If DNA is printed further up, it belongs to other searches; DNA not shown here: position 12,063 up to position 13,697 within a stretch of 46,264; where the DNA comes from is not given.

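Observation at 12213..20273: Remodelled dcw cluster: no Mur ligases, eroded MurA and MraY, but apparently intact downstream polymerases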

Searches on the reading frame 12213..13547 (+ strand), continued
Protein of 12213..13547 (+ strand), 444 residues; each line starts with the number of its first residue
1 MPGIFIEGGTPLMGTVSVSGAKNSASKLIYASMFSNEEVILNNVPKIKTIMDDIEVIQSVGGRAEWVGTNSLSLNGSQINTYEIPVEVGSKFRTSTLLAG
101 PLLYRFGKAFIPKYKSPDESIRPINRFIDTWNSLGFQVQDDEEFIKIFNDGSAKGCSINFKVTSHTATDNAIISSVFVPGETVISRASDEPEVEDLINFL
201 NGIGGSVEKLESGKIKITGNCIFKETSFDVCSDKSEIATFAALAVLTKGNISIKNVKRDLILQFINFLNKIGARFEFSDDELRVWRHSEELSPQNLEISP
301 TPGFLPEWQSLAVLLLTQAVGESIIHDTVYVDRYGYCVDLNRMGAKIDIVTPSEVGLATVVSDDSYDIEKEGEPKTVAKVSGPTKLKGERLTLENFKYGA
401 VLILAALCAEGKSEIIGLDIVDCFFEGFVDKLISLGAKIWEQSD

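Call 54: search_protein_families(library=ncbifam, proteins=[L031:13973-15295:+, L031:15213-16868:+, L031:16846-18213:-, L031:18216-19463:-, L028:4321-4965:-, L028:5020-5751:+, L028:5778-7103:+, L028:6991-8092:+, L041:6539-7381:+, L031:3-986:+], max_evalue=1e-8)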
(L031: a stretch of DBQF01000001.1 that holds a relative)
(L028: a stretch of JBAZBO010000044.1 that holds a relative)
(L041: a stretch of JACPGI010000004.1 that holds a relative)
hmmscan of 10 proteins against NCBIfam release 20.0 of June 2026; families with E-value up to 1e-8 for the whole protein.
L031:13973-15295:+ (440 aa): 15 families
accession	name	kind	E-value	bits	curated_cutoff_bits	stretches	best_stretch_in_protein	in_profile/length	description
TIGR01087.1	murD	equivalog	4.4e-97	325.9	211.95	1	7-435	1-440/441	UDP-N-acetylmuramoyl-L-alanine--D-glutamate ligase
NF053645.1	pMurC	equivalog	2.2e-27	95.9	560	1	27-237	20-233/492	pseudomurein biosynthesis peptide ligase pMurC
TIGR01082.1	murC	equivalog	8.4e-25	87.7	335.1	1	48-247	58-232/449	UDP-N-acetylmuramate--L-alanine ligase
NF053647.1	pMurD2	equivalog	4.1e-23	81.9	550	1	12-304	7-286/405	pseudomurein biosynthesis peptide ligase pMurD2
NF001126.0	PRK00139.1-4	equivalog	4.7e-21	74.9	373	1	103-247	93-258/486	UDP-N-acetylmuramoyl-L-alanyl-D-glutamate--2,6-diaminopimelate ligase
TIGR01085.1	murE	subfamily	2.4e-20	72.9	257.3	1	85-239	58-234/472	UDP-N-acetylmuramyl-tripeptide synthetase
NF001124.0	PRK00139.1-2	equivalog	4.4e-19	68.6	476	1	159-235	175-252/500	UDP-N-acetylmuramoyl-L-alanyl-D-glutamate--2,6-diaminopimelate ligase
TIGR01143.1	murF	subfamily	1.9e-18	66.7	288.6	1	112-249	74-217/418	UDP-N-acetylmuramoyl-tripeptide--D-alanyl-D-alanine ligase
NF008896.0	PRK11929.1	equivalog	1.7e-17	62.6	1023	1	160-236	179-255/965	bifunctional UDP-N-acetylmuramoyl-L-alanyl-D-glutamate--2,6-diaminopimelate ligase MurE/UDP-N-acetylmuramoyl-tripeptide--D-alanyl-D-alanine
NF053646.1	pMurD1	equivalog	2.1e-17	63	610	1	31-313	25-334/465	pseudomurein biosynthesis peptide ligase pMurD1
NF033197.0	F430_CfbE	equivalog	7.7e-13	48.2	250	0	111-153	98-138/430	coenzyme F430 synthase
NF010628.0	PRK14022.1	equivalog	5.8e-12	45.1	536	0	162-361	180-397/483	UDP-N-acetylmuramoyl-L-alanyl-D-glutamate--L-lysine ligase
NF001123.0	PRK00139.1-1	equivalog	4e-11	42.3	586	0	161-235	175-248/493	UDP-N-acetylmuramoyl-L-alanyl-D-glutamate--2,6-diaminopimelate ligase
TIGR02068.2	cya_phycin_syn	equivalog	2.7e-09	35.6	850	0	184-293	566-679/862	cyanophycin synthetase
NF053648.1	pMurE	equivalog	2.9e-09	36.2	600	0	179-275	186-298/464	pseudomurein biosynthesis peptide ligase pMurE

L031:15213-16868:+ (551 aa): 25 families
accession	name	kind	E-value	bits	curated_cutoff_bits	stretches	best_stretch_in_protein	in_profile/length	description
TIGR01085.1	murE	subfamily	2.5e-104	349.8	257.3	1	133-549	64-471/472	UDP-N-acetylmuramyl-tripeptide synthetase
NF001126.0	PRK00139.1-4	equivalog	4.4e-103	345.4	373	1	144-548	94-481/486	UDP-N-acetylmuramoyl-L-alanyl-D-glutamate--2,6-diaminopimelate ligase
NF001124.0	PRK00139.1-2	equivalog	9.5e-98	328.1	476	1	130-549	87-492/500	UDP-N-acetylmuramoyl-L-alanyl-D-glutamate--2,6-diaminopimelate ligase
NF008896.0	PRK11929.1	equivalog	1.3e-92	311.2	1023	1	112-546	70-495/965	bifunctional UDP-N-acetylmuramoyl-L-alanyl-D-glutamate--2,6-diaminopimelate ligase MurE/UDP-N-acetylmuramoyl-tripeptide--D-alanyl-D-alanine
NF001123.0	PRK00139.1-1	equivalog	6.8e-70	236.1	586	1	144-550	97-490/493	UDP-N-acetylmuramoyl-L-alanyl-D-glutamate--2,6-diaminopimelate ligase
NF010628.0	PRK14022.1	equivalog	1.2e-61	208.9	536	1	135-527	89-458/483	UDP-N-acetylmuramoyl-L-alanyl-D-glutamate--L-lysine ligase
TIGR02068.2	cya_phycin_syn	equivalog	2.2e-43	148.4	850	1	143-528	467-853/862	cyanophycin synthetase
TIGR01082.1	murC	equivalog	1.1e-42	146.7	335.1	2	244-431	166-352/449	UDP-N-acetylmuramate--L-alanine ligase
NF001130.0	PRK00139.2-4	equivalog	4e-38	131.4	715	1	127-539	79-500/516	UDP-N-acetylmuramoyl-L-alanyl-D-glutamate--2,6-diaminopimelate ligase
NF010623.0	PRK14016.1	subfamily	1.9e-36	125.6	877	1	144-527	469-854/871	cyanophycin synthetase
NF001131.0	PRK00139.2-5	equivalog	2.5e-32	112.4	1000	1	135-477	87-422/483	UDP-N-acetylmuramoyl-L-alanyl-D-glutamate--2,6-diaminopimelate ligase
NF001129.0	PRK00139.2-3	equivalog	3.5e-31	108.3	762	1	145-539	109-504/517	UDP-N-acetylmuramoyl-L-alanyl-D-glutamate--2,6-diaminopimelate ligase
NF001127.0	PRK00139.2-1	equivalog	9.9e-31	107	997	2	342-527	314-488/520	UDP-N-acetylmuramoyl-L-alanyl-D-glutamate--2,6-diaminopimelate ligase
TIGR01143.1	murF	subfamily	3.4e-25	88.9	288.6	1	247-430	151-330/418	UDP-N-acetylmuramoyl-tripeptide--D-alanyl-D-alanine ligase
NF053645.1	pMurC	equivalog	8.9e-24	84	560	1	319-471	288-436/492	pseudomurein biosynthesis peptide ligase pMurC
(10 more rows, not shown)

L031:16846-18213:- (455 aa): 16 families
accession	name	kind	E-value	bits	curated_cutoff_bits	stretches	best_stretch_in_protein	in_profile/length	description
TIGR01082.1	murC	equivalog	2.1e-73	247.9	335.1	1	17-452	1-448/449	UDP-N-acetylmuramate--L-alanine ligase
TIGR01081.1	mpl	equivalog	1e-36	127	388.7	1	18-377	2-384/448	UDP-N-acetylmuramate:L-alanyl-gamma-D-glutamyl-meso-diaminopimelate ligase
NF011171.0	PRK14573.1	equivalog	5.9e-35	120.4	1015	1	17-393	6-395/809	bifunctional UDP-N-acetylmuramate--L-alanine ligase/D-alanine--D-alanine ligase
TIGR01087.1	murD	equivalog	4.1e-23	82.2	211.95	1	18-322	2-322/441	UDP-N-acetylmuramoyl-L-alanine--D-glutamate ligase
NF053647.1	pMurD2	equivalog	1.3e-22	80.3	550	1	19-336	4-307/405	pseudomurein biosynthesis peptide ligase pMurD2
NF053645.1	pMurC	equivalog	5.1e-22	78.2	560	2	256-341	304-389/492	pseudomurein biosynthesis peptide ligase pMurC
TIGR01085.1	murE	subfamily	2.7e-18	66.1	257.3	1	105-348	73-362/472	UDP-N-acetylmuramyl-tripeptide synthetase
NF001126.0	PRK00139.1-4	equivalog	3.4e-17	62.1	373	1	228-349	256-373/486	UDP-N-acetylmuramoyl-L-alanyl-D-glutamate--2,6-diaminopimelate ligase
NF001124.0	PRK00139.1-2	equivalog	3.3e-16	59.1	476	1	233-348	268-381/500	UDP-N-acetylmuramoyl-L-alanyl-D-glutamate--2,6-diaminopimelate ligase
NF008896.0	PRK11929.1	equivalog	4e-14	51.4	1023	1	256-348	295-389/965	bifunctional UDP-N-acetylmuramoyl-L-alanyl-D-glutamate--2,6-diaminopimelate ligase MurE/UDP-N-acetylmuramoyl-tripeptide--D-alanyl-D-alanine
NF053648.1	pMurE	equivalog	5.9e-14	51.6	600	1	113-349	94-359/464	pseudomurein biosynthesis peptide ligase pMurE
NF010628.0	PRK14022.1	equivalog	8.2e-12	44.6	536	0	194-377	204-399/483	UDP-N-acetylmuramoyl-L-alanyl-D-glutamate--L-lysine ligase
NF053646.1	pMurD1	equivalog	8.6e-10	37.8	610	0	228-352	240-360/465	pseudomurein biosynthesis peptide ligase pMurD1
NF001123.0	PRK00139.1-1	equivalog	1e-09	37.6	586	0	262-338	296-371/493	UDP-N-acetylmuramoyl-L-alanyl-D-glutamate--2,6-diaminopimelate ligase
TIGR01143.1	murF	subfamily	1.1e-09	37.8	288.6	0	118-349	75-330/418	UDP-N-acetylmuramoyl-tripeptide--D-alanyl-D-alanine ligase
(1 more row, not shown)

L031:18216-19463:- (415 aa): 20 families
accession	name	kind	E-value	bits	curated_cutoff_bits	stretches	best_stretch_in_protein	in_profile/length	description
TIGR01143.1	murF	subfamily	1.1e-89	301.4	288.6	1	16-395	1-417/418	UDP-N-acetylmuramoyl-tripeptide--D-alanyl-D-alanine ligase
NF008896.0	PRK11929.1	equivalog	1.9e-77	261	1023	2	225-402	782-962/965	bifunctional UDP-N-acetylmuramoyl-L-alanyl-D-glutamate--2,6-diaminopimelate ligase MurE/UDP-N-acetylmuramoyl-tripeptide--D-alanyl-D-alanine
NF010693.0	PRK14093.1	equivalog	2.3e-57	194.7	544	2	225-398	284-466/479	UDP-N-acetylmuramoylalanyl-D-glutamyl-2,6-diaminopimelate--D-alanyl-D-alanine ligase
NF008041.0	PRK10773.1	equivalog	2.1e-55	188.3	551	1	7-396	19-447/453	UDP-N-acetylmuramoyl-tripeptide--D-alanyl-D-alanine ligase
NF008897.0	PRK11930.1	equivalog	8.1e-46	156.4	804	1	58-397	94-454/822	bifunctional UDP-N-acetylmuramoyl-tripeptide:D-alanyl-D-alanine ligase/alanine racemase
NF001126.0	PRK00139.1-4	equivalog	1.4e-27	96.4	373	2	116-311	166-375/486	UDP-N-acetylmuramoyl-L-alanyl-D-glutamate--2,6-diaminopimelate ligase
TIGR01087.1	murD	equivalog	1.7e-26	93.3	211.95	1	38-300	77-340/441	UDP-N-acetylmuramoyl-L-alanine--D-glutamate ligase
TIGR01085.1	murE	subfamily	2.9e-24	85.8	257.3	0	14-60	7-53/472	UDP-N-acetylmuramyl-tripeptide synthetase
TIGR01082.1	murC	equivalog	4.1e-21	75.6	335.1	1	72-303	101-342/449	UDP-N-acetylmuramate--L-alanine ligase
NF001124.0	PRK00139.1-2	equivalog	5.6e-19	68.2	476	0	12-59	28-76/500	UDP-N-acetylmuramoyl-L-alanyl-D-glutamate--2,6-diaminopimelate ligase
NF001123.0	PRK00139.1-1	equivalog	1.2e-18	67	586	0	13-56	22-65/493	UDP-N-acetylmuramoyl-L-alanyl-D-glutamate--2,6-diaminopimelate ligase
NF053645.1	pMurC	equivalog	4.4e-16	58.6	560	1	68-213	99-248/492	pseudomurein biosynthesis peptide ligase pMurC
NF011171.0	PRK14573.1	equivalog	7.7e-14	50.5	1015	1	73-308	106-346/809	bifunctional UDP-N-acetylmuramate--L-alanine ligase/D-alanine--D-alanine ligase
TIGR02068.2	cya_phycin_syn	equivalog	7.6e-13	47.4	850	0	73-216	481-637/862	cyanophycin synthetase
NF053647.1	pMurD2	equivalog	8.5e-13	48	550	1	71-287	99-299/405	pseudomurein biosynthesis peptide ligase pMurD2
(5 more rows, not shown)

L028:4321-4965:- (214 aa): 0 families

L028:5020-5751:+ (243 aa): 0 families

L028:5778-7103:+ (441 aa): 15 families
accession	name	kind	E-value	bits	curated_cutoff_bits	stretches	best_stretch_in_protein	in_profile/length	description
TIGR01087.1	murD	equivalog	7.2e-92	308.8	211.95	1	7-435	1-440/441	UDP-N-acetylmuramoyl-L-alanine--D-glutamate ligase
TIGR01082.1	murC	equivalog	4.5e-30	105.1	335.1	1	57-246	44-232/449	UDP-N-acetylmuramate--L-alanine ligase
NF053645.1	pMurC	equivalog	4.1e-29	101.6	560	1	14-246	8-244/492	pseudomurein biosynthesis peptide ligase pMurC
NF053647.1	pMurD2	equivalog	8.9e-25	87.4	550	1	7-305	2-287/405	pseudomurein biosynthesis peptide ligase pMurD2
NF053646.1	pMurD1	equivalog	2.7e-20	72.5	610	1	8-275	3-269/465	pseudomurein biosynthesis peptide ligase pMurD1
NF001126.0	PRK00139.1-4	equivalog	8.7e-19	67.4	373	1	162-246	173-257/486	UDP-N-acetylmuramoyl-L-alanyl-D-glutamate--2,6-diaminopimelate ligase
TIGR01085.1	murE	subfamily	7.9e-18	64.6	257.3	1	162-248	157-243/472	UDP-N-acetylmuramyl-tripeptide synthetase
NF008896.0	PRK11929.1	equivalog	1e-17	63.3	1023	1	111-237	111-256/965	bifunctional UDP-N-acetylmuramoyl-L-alanyl-D-glutamate--2,6-diaminopimelate ligase MurE/UDP-N-acetylmuramoyl-tripeptide--D-alanyl-D-alanine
TIGR01143.1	murF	subfamily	7.5e-17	61.4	288.6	1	113-249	75-217/418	UDP-N-acetylmuramoyl-tripeptide--D-alanyl-D-alanine ligase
NF001124.0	PRK00139.1-2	equivalog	2.9e-16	59.3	476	0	109-157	107-154/500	UDP-N-acetylmuramoyl-L-alanyl-D-glutamate--2,6-diaminopimelate ligase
NF001123.0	PRK00139.1-1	equivalog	9.4e-12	44.3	586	0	158-264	170-280/493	UDP-N-acetylmuramoyl-L-alanyl-D-glutamate--2,6-diaminopimelate ligase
NF033197.0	F430_CfbE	equivalog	1.2e-11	44.2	250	0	112-154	99-139/430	coenzyme F430 synthase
NF053648.1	pMurE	equivalog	3.4e-09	35.9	600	0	179-269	186-274/464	pseudomurein biosynthesis peptide ligase pMurE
NF010628.0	PRK14022.1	equivalog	3.9e-09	35.8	536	0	162-240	180-257/483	UDP-N-acetylmuramoyl-L-alanyl-D-glutamate--L-lysine ligase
NF011171.0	PRK14573.1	equivalog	4.6e-09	34.7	1015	0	56-309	48-318/809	bifunctional UDP-N-acetylmuramate--L-alanine ligase/D-alanine--D-alanine ligase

L028:6991-8092:+ (367 aa): 20 families
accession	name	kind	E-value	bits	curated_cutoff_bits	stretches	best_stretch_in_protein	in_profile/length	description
TIGR01085.1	murE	subfamily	2.5e-53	181.7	257.3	1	121-367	39-288/472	UDP-N-acetylmuramyl-tripeptide synthetase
NF001126.0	PRK00139.1-4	equivalog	1.1e-52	179.2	373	1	161-367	96-299/486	UDP-N-acetylmuramoyl-L-alanyl-D-glutamate--2,6-diaminopimelate ligase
NF008896.0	PRK11929.1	equivalog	3.7e-50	170.7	1023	1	158-367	101-312/965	bifunctional UDP-N-acetylmuramoyl-L-alanyl-D-glutamate--2,6-diaminopimelate ligase MurE/UDP-N-acetylmuramoyl-tripeptide--D-alanyl-D-alanine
NF001124.0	PRK00139.1-2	equivalog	3.1e-45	154.9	476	1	155-367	97-308/500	UDP-N-acetylmuramoyl-L-alanyl-D-glutamate--2,6-diaminopimelate ligase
NF010628.0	PRK14022.1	equivalog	4.2e-32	111.5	536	1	161-366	103-298/483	UDP-N-acetylmuramoyl-L-alanyl-D-glutamate--L-lysine ligase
NF001123.0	PRK00139.1-1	equivalog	2.9e-31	108.7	586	1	161-367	99-307/493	UDP-N-acetylmuramoyl-L-alanyl-D-glutamate--2,6-diaminopimelate ligase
TIGR01082.1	murC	equivalog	8.8e-26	91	335.1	1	167-367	98-274/449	UDP-N-acetylmuramate--L-alanine ligase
TIGR02068.2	cya_phycin_syn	equivalog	7.9e-25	87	850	1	165-343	475-648/862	cyanophycin synthetase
NF001130.0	PRK00139.2-4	equivalog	2.6e-20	72.7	715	1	160-307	100-247/516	UDP-N-acetylmuramoyl-L-alanyl-D-glutamate--2,6-diaminopimelate ligase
NF010623.0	PRK14016.1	subfamily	4.1e-20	71.5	877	1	166-344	477-651/871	cyanophycin synthetase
TIGR01087.1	murD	equivalog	6.4e-20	71.6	211.95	1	236-336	148-246/441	UDP-N-acetylmuramoyl-L-alanine--D-glutamate ligase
TIGR01143.1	murF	subfamily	5.7e-18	65.1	288.6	1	167-366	72-254/418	UDP-N-acetylmuramoyl-tripeptide--D-alanyl-D-alanine ligase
NF001129.0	PRK00139.2-3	equivalog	1.8e-17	63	762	1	159-293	108-244/517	UDP-N-acetylmuramoyl-L-alanyl-D-glutamate--2,6-diaminopimelate ligase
NF001131.0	PRK00139.2-5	equivalog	6.4e-16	58.2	1000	1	159-306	99-244/483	UDP-N-acetylmuramoyl-L-alanyl-D-glutamate--2,6-diaminopimelate ligase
NF053645.1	pMurC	equivalog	2.8e-15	56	560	1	167-324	100-243/492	pseudomurein biosynthesis peptide ligase pMurC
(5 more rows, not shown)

L041:6539-7381:+ (280 aa): 0 families

L031:3-986:+ (327 aa): 6 families
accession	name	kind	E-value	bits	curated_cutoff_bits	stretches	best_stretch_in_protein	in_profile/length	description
NF003673.1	PRK05298.1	equivalog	9.3e-149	496.8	743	1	1-325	333-652/653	excinuclease ABC subunit UvrB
TIGR00631.1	uvrb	equivalog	3.6e-148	494.7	750.1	1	1-324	333-658/658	excinuclease ABC subunit UvrB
NF053636.1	DDHlcsCsdAPsy1082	equivalog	5.7e-12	44.9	890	1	112-190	244-322/512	DEAD/DEAH box helicase CsdA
NF053631.1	RNA_helic_CshA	equivalog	1.1e-10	41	646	1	99-243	226-362/434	degradosome RNA helicase CshA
TIGR00595.1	priA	equivalog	1.6e-09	36.9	230.35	1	118-220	272-382/509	replication restart helicase PriA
NF010337.0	PRK13766.1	equivalog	4.3e-09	35.1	610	1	101-247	354-503/781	Hef nuclease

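Call 67: find_related_loci(query=A3, collection=metagenome_contigs, flank=10000)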
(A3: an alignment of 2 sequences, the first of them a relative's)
Query A3 (440 aa) in metagenome_contigs; peptide patterns used: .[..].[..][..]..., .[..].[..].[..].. (x = any residue, [..] = any of these).
600 stretches matched a pattern (row limit reached: there are more); 58 encode a relative of the query (tblastn E <= 1e-3); 58 distinct loci.
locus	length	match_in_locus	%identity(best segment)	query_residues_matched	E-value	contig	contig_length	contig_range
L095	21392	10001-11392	37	1-438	3e-95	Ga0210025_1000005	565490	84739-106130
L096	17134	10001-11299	36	1-437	2e-81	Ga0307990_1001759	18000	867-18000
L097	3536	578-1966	34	2-438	1e-79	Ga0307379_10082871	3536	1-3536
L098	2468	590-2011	37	1-437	9e-80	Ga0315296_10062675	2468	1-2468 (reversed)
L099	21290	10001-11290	37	30-430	1e-75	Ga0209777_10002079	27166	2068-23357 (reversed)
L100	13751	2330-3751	37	1-438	3e-72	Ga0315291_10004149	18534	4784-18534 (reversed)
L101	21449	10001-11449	32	3-438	2e-67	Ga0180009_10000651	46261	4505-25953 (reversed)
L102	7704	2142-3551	31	2-434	1e-67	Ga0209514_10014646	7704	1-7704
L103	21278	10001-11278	35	30-431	1e-66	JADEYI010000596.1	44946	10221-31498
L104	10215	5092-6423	30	1-438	3e-66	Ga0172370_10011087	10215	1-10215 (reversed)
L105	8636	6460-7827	33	1-434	9e-66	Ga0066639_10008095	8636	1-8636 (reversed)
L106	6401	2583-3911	34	1-434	3e-64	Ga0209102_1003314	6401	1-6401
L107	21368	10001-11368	33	1-438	1e-63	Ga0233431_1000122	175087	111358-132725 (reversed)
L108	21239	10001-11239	33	30-430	2e-59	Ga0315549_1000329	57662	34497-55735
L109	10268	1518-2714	34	30-437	4e-59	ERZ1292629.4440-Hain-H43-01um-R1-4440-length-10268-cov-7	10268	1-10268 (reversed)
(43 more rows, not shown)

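Call 72: find_encoding_contigs(protein=P0413, flank=10000, max_places=1)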
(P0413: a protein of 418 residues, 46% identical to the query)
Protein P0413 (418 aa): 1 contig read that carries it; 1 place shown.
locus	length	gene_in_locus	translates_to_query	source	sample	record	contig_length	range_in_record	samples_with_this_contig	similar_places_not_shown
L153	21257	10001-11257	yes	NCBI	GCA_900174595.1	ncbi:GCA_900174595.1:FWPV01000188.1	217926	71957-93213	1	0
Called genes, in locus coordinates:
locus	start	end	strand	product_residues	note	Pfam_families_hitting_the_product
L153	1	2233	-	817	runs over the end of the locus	PF00912:Transgly, PF00905:Transpeptidase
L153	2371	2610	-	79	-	-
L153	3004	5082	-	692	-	PF00270:DEAD (faint), PF04851:ResIII, PF17757:UvrB_inter, PF27431:UvrB_3rd, PF00271:Helicase_C, PF12344:UvrB, PF02151:UVR (faint)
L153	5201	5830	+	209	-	PF01726:LexA_DNA_bind, PF13412:HTH_24 (weak), PF00717:Peptidase_S24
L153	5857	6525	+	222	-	PF09335:VTT_dom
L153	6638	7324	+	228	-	PF00300:His_Phos_1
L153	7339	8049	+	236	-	PF18979:DUF5715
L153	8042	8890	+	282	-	-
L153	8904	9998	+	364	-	PF01820:Dala_Dala_lig_N, PF02222:ATP-grasp, PF02786:CPSase_L_D2, PF07478:Dala_Dala_lig_C, PF13535:ATP-grasp_4 (faint)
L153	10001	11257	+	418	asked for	PF01225:Mur_ligase (weak), PF08245:Mur_ligase_M, PF02875:Mur_ligase_C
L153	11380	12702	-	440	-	PF00275:EPSP_synthase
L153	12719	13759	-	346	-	PF01565:FAD_binding_4, PF02873:MurB_C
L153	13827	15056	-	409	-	PF03952:Enolase_N, PF00113:Enolase_C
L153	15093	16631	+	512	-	-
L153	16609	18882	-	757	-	PF01326:PPDK_N, PF00391:PEP-utilizers, PF02896:PEP-utilizers_C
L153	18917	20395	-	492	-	PF02878:PGM_PMM_I, PF02879:PGM_PMM_II, PF02880:PGM_PMM_III, PF00408:PGM_PMM_IV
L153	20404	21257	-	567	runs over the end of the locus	PF00512:HisKA, PF02518:HATPase_c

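Call 73: find_encoding_contigs(protein=P0420, flank=10000, max_places=1)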
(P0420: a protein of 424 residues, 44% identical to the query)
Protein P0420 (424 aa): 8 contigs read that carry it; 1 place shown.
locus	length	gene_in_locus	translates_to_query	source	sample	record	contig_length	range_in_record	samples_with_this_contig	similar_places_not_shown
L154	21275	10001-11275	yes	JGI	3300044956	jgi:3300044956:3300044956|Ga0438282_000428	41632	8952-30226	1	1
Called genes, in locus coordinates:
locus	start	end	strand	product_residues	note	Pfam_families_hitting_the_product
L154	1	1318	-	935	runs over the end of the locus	PF02629:CoA_binding (weak), PF13380:CoA_binding_2, PF13607:Succ_CoA_lig, PF13549:ATP-grasp_5, PF00970:FAD_binding_6, PF00175:NAD_binding_1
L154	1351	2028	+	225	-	PF09335:VTT_dom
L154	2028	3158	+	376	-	PF00390:malic, PF03949:Malic_M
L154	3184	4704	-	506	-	-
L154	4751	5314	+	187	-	PF00117:GATase, PF07722:Peptidase_C26 (faint), PF07685:GATase_3 (weak)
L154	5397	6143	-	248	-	-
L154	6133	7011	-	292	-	PF13641:Glyco_tranf_2_3, PF00535:Glycos_transf_2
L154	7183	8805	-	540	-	-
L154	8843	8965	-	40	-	PF12643:MazG-like (weak)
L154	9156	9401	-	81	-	-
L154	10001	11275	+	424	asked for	PF08245:Mur_ligase_M, PF02875:Mur_ligase_C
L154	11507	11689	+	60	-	-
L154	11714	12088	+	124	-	-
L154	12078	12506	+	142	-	-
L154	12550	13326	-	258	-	-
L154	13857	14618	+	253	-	PF00970:FAD_binding_6, PF08030:NAD_binding_6 (faint), PF00175:NAD_binding_1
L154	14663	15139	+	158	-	PF02600:DsbB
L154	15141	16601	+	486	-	PF04244:DPRP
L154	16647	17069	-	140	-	PF03703:bPH_2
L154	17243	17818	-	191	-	-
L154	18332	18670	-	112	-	PF03819:MazG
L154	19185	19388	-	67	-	-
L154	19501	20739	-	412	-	PF04851:ResIII, PF00270:DEAD, PF13245:AAA_19 (faint), PF00271:Helicase_C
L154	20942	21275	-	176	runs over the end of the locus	-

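Call 74: find_encoding_contigs(protein=P0431, flank=10000, max_places=1)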
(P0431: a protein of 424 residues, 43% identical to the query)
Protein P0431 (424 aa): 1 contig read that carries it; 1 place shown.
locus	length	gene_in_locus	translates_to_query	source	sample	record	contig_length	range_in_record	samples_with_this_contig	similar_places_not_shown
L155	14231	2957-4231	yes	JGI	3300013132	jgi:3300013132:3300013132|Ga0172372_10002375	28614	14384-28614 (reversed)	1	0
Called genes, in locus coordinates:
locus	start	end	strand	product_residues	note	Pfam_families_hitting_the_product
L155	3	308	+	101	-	?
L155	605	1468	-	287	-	PF13896:Glyco_transf_49 (faint), PF00535:Glycos_transf_2, PF13641:Glyco_tranf_2_3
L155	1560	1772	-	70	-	-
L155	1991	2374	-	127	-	PF12643:MazG-like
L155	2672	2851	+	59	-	-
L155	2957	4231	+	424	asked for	PF08245:Mur_ligase_M, PF02875:Mur_ligase_C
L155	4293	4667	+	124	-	-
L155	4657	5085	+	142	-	-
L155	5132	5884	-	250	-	-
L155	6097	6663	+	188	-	PF00970:FAD_binding_6, PF00175:NAD_binding_1 (weak)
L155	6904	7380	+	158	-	PF02600:DsbB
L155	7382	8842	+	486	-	PF04244:DPRP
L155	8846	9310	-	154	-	PF03703:bPH_2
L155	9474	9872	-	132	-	-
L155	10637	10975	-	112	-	PF03819:MazG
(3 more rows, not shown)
